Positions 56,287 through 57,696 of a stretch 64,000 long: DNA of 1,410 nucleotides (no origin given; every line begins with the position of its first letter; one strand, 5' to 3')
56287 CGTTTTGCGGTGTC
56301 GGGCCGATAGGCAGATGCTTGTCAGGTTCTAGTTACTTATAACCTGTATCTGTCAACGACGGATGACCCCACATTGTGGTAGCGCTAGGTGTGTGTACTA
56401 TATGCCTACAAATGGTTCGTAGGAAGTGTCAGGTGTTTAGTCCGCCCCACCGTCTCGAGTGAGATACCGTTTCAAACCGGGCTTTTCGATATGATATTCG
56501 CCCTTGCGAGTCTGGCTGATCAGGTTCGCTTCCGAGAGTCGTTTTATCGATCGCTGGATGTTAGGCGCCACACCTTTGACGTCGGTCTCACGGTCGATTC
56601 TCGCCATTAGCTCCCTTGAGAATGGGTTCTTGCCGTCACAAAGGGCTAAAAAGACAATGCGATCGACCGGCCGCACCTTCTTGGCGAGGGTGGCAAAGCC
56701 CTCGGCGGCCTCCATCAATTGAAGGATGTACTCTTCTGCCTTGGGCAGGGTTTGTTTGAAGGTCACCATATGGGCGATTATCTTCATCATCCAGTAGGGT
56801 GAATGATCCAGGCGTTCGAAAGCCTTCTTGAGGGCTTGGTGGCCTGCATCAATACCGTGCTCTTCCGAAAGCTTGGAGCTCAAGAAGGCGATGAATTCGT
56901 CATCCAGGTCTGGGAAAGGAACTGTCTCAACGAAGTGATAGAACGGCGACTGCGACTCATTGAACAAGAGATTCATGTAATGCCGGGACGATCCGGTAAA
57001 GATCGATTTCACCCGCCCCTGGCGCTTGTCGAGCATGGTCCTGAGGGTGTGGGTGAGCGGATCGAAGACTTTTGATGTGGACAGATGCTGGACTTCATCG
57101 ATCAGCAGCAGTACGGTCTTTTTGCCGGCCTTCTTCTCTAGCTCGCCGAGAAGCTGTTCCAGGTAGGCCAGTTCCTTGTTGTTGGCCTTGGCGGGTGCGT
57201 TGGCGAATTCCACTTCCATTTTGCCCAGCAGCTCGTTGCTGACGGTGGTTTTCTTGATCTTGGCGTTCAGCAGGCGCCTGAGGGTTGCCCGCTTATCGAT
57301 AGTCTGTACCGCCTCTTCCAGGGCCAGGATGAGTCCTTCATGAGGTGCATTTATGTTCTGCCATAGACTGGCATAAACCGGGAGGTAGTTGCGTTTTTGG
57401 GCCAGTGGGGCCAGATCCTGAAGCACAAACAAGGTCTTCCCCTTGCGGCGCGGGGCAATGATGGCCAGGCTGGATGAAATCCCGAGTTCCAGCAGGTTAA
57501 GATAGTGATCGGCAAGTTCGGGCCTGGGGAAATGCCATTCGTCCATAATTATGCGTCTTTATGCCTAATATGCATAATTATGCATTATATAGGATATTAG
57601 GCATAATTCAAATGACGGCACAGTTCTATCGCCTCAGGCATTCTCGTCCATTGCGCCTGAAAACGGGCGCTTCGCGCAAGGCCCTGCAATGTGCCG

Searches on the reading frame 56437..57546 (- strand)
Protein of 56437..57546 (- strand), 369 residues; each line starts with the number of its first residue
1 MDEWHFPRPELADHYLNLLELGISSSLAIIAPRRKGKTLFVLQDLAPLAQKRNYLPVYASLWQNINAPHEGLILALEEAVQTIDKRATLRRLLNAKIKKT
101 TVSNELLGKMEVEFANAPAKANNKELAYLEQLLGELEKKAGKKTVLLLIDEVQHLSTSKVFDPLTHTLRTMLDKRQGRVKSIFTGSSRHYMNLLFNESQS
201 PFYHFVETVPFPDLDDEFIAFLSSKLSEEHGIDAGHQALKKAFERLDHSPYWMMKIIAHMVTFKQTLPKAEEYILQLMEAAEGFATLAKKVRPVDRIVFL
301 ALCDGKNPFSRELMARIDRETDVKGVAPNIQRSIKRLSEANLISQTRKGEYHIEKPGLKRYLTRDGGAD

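Call 25: search_protein_families(library=pfam, proteins=[window:56437-57546:-], max_evalue=0.01)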
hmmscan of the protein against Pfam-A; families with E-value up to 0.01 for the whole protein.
window:56437-57546:- (369 aa): 5 families
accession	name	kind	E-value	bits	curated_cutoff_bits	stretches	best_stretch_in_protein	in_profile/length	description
PF13173.12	AAA_14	-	1.5e-06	28.7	27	1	99-193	15-105/129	AAA domain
PF13401.12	AAA_22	-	2.3e-06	28.4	27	1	27-187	8-124/130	AAA domain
PF01637.24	ATPase_2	-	1.4e-05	25.5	33.2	1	18-192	14-161/225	ATPase domain predominantly from Archaea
PF18325.7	Fas_alpha_ACP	-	4.6e-05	24.2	30.6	1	76-174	19-112/162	Fatty acid synthase subunit alpha Acyl carrier domain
PF09820.16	AAA-ATPase_like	-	0.0042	17.3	26.1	1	28-172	35-174/201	Predicted AAA-ATPase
